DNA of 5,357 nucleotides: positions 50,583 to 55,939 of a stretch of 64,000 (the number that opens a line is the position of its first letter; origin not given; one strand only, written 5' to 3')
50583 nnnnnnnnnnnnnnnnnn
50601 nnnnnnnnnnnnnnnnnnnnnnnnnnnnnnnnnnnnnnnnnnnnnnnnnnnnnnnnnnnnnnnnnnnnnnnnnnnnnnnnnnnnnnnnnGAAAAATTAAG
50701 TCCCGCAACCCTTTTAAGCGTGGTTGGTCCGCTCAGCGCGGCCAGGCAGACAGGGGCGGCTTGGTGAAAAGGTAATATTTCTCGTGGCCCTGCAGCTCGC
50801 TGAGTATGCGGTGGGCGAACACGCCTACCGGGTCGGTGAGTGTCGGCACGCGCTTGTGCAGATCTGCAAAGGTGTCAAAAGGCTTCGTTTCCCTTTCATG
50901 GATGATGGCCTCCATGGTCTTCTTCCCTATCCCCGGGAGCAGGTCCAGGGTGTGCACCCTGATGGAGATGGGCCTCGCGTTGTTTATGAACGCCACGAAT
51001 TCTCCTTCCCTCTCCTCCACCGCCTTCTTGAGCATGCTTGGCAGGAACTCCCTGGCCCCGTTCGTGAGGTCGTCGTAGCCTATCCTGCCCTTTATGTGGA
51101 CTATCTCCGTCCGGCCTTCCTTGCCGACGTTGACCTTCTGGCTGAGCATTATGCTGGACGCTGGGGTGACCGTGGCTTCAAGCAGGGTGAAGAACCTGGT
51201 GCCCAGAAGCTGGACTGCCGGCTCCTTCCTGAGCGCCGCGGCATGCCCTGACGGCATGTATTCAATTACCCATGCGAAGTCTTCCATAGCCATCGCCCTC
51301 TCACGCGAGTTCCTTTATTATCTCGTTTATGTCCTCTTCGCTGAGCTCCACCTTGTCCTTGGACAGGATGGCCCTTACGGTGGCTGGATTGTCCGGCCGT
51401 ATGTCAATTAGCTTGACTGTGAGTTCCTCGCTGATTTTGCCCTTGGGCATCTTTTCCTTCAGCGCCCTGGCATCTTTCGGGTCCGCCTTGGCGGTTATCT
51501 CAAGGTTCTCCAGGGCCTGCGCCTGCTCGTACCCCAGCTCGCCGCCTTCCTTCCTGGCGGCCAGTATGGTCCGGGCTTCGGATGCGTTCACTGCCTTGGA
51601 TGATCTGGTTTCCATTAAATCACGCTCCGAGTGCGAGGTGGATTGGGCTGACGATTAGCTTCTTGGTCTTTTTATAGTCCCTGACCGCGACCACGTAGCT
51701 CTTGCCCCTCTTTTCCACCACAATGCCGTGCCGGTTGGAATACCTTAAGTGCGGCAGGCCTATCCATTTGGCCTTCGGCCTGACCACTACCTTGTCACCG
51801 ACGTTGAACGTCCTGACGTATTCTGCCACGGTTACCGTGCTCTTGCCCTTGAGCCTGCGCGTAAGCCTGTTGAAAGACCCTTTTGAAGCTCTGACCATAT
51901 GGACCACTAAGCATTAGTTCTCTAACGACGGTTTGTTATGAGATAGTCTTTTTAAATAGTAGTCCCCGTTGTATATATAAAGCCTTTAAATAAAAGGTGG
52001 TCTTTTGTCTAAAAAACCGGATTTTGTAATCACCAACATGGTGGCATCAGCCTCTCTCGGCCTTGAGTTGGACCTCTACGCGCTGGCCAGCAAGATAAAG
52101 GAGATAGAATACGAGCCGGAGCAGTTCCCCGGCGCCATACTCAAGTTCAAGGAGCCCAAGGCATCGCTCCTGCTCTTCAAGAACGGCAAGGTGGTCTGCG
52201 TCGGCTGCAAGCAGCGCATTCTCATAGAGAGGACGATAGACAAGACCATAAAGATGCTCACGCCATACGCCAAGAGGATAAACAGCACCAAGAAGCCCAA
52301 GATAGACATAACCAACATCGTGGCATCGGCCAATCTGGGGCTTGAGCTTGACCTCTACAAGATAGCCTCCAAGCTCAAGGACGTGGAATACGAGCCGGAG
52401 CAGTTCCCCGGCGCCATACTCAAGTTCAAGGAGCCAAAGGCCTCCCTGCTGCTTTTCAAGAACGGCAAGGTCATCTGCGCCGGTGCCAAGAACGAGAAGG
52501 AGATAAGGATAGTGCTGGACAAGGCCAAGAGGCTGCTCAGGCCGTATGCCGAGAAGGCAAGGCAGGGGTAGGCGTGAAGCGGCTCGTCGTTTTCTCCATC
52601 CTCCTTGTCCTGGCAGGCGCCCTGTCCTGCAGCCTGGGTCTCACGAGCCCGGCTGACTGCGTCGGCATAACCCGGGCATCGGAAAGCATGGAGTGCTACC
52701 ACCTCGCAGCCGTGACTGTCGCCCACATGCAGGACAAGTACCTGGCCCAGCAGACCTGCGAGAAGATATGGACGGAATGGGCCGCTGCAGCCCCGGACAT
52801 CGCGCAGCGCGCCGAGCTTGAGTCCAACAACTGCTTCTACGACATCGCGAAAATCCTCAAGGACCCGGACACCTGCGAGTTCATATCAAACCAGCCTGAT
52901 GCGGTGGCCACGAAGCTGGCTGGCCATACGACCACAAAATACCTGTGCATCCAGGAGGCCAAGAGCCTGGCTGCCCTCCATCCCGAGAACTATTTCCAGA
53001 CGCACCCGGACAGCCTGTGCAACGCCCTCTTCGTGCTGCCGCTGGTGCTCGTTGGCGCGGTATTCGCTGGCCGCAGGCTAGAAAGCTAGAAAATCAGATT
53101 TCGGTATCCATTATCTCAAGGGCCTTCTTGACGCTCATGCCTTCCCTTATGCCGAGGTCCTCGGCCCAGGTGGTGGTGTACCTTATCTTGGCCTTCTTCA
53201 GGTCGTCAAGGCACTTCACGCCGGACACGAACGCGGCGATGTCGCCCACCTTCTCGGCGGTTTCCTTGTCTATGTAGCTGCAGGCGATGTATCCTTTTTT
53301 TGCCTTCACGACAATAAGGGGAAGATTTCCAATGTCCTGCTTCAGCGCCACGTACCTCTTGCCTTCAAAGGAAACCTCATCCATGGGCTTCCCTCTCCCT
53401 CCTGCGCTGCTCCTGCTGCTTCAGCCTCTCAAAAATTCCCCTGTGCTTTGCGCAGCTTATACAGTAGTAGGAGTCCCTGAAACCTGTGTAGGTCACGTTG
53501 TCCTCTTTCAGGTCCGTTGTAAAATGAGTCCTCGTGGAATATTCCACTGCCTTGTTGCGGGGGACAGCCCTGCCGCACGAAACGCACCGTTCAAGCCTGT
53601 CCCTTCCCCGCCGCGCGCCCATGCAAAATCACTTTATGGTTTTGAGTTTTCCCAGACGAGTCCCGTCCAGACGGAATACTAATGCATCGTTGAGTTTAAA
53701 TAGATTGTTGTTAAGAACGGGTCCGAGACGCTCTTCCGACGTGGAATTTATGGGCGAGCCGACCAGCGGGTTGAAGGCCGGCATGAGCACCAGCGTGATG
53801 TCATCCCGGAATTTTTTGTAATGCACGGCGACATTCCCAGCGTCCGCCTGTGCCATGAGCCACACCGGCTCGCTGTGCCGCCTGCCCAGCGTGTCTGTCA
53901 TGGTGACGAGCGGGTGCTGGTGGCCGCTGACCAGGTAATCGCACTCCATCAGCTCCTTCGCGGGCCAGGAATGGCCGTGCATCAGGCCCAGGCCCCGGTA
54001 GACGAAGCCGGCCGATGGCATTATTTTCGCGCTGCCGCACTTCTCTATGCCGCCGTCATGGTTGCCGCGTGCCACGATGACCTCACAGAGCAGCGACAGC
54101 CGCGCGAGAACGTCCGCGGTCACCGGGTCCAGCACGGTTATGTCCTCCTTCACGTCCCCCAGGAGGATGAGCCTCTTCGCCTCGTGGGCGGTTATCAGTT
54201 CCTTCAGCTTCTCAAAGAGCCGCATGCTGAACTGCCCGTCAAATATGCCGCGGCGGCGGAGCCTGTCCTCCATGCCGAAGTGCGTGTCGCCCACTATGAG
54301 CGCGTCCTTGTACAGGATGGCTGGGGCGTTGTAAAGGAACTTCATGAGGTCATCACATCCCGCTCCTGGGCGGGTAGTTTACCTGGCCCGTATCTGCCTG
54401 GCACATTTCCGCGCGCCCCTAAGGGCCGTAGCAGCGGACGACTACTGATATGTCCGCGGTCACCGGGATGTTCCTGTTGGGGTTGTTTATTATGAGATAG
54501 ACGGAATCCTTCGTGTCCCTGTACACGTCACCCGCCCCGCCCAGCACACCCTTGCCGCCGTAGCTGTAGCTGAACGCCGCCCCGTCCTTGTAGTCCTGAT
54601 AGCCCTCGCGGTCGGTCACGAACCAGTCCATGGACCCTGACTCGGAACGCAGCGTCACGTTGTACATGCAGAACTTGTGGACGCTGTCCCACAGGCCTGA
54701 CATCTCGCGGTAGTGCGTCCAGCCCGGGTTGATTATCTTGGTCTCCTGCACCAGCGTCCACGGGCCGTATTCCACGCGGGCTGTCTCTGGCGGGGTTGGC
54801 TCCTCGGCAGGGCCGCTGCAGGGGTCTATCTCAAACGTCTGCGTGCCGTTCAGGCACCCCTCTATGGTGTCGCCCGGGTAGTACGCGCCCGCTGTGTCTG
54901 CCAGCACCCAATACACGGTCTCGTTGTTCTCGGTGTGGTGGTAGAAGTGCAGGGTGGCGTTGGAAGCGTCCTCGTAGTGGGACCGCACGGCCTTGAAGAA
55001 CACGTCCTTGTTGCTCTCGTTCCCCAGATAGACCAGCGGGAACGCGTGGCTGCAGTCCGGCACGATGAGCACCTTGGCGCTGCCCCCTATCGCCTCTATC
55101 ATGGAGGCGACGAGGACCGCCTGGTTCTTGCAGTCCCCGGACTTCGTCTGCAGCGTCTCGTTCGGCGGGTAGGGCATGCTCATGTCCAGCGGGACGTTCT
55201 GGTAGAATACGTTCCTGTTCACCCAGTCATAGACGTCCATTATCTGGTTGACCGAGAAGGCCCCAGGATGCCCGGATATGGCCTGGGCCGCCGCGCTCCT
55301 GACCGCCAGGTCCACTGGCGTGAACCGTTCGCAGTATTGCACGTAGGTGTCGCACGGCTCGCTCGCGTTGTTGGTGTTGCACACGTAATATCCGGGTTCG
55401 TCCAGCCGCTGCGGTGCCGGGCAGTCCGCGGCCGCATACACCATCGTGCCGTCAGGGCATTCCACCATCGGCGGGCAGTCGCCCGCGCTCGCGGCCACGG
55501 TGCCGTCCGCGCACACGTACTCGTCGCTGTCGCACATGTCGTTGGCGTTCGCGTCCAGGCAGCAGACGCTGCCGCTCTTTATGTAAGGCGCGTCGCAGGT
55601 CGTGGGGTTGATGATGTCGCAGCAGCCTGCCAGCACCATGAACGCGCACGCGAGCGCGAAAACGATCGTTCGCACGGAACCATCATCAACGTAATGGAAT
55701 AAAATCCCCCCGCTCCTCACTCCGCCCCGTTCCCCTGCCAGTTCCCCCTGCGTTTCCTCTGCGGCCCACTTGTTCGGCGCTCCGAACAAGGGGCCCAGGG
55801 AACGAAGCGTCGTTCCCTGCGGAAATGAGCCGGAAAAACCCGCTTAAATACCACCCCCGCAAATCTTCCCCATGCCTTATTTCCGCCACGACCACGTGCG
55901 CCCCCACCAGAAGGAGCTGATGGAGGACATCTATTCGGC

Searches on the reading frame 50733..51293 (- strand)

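Call 30: search_protein_families(library=ncbifam, proteins=[window:50733-51293:-], max_evalue=0.000001)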
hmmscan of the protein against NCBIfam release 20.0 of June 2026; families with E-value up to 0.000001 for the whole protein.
window:50733-51293:- (186 aa): 0 families

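Call 66: search_protein_families(library=pfam, proteins=[window:50733-51293:-], max_evalue=0.01)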
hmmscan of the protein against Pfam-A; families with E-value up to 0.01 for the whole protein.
window:50733-51293:- (186 aa): 3 families
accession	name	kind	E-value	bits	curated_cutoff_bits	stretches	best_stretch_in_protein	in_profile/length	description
PF04919.18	DUF655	-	8.4e-56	189.2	22.2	1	3-178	1-181/181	Protein of unknown function (DUF655)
PF14579.12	HHH_6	-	2.7e-05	24.7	25.6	1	116-150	27-62/90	Helix-hairpin-helix motif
PF12836.13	HHH_3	-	0.0094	16.5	27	0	113-147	13-48/65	Helix-hairpin-helix motif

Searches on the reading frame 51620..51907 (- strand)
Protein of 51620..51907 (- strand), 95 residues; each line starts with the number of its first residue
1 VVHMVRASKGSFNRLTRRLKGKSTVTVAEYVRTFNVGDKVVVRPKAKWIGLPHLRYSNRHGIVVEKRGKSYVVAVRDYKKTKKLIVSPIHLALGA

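Call 66: search_protein_families(library=pfam, proteins=[window:51620-51907:-], max_evalue=0.01)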
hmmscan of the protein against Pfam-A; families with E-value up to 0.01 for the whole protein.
window:51620-51907:- (95 aa): 1 family
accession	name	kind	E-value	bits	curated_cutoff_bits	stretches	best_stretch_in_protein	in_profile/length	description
PF01157.24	Ribosomal_L21e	-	1.2e-13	51.1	27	1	7-91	7-96/101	Ribosomal protein L21e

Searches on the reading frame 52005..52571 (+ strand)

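Call 30: search_protein_families(library=ncbifam, proteins=[window:52005-52571:+], max_evalue=0.000001)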
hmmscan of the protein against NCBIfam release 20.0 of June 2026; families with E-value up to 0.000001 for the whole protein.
window:52005-52571:+ (188 aa): 10 families
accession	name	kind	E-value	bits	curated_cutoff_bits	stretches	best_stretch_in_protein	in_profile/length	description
NF001592.0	PRK00394.1-1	equivalog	1.5e-50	171.4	270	1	2-174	3-173/194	TATA-box-binding protein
NF001594.0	PRK00394.1-3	equivalog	1.6e-50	171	278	1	5-184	3-180/182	TATA-box-binding protein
NF001597.0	PRK00394.2-2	subfamily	5.5e-49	166.1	255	1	6-181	5-180/183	TATA-box-binding protein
NF001593.0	PRK00394.1-2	subfamily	2.3e-48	164.1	181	2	77-174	79-176/184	TATA-box-binding protein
NF001601.0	PRK00394.2-6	equivalog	1.6e-45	154.8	316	1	6-178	5-175/181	TATA-box-binding protein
NF001598.0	PRK00394.2-3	equivalog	5e-45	153.4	330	1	1-178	1-178/184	TATA-box-binding protein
NF001595.0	PRK00394.1-5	subfamily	1.1e-41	142.6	288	1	7-175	8-176/186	TATA-box-binding protein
NF001600.0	PRK00394.2-5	equivalog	2.2e-38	131.7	308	1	7-168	9-170/186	TATA-box-binding protein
NF001599.0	PRK00394.2-4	subfamily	5.6e-35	120.8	307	1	8-167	6-167/185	TATA-box-binding protein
NF001596.0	PRK00394.2-1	subfamily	5.8e-35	120.7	347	1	99-176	5-83/183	TATA-box-binding protein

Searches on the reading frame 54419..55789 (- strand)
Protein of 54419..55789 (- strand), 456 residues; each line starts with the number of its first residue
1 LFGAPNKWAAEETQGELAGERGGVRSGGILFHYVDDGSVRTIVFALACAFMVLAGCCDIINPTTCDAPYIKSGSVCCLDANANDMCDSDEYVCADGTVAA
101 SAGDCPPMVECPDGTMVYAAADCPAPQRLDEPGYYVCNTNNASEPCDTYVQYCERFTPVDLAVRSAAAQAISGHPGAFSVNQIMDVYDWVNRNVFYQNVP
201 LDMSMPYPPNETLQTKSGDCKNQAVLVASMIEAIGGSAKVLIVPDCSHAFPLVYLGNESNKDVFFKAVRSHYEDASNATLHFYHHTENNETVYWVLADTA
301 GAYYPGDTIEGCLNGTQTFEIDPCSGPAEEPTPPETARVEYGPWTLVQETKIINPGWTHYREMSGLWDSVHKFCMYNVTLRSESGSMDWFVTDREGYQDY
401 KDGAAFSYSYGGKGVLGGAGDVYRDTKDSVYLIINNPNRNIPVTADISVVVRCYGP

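Call 30: search_protein_families(library=ncbifam, proteins=[window:54419-55789:-], max_evalue=0.000001)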
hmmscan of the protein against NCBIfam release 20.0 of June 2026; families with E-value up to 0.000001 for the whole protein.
window:54419-55789:- (456 aa): 0 families

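Call 66: search_protein_families(library=pfam, proteins=[window:54419-55789:-], max_evalue=0.01)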
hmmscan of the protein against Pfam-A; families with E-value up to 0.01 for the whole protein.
window:54419-55789:- (456 aa): 1 family
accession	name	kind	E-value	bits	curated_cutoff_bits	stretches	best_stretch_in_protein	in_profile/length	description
PF01841.26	Transglut_core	-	1.7e-07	31.9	23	1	181-246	16-80/108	Transglutaminase-like superfamily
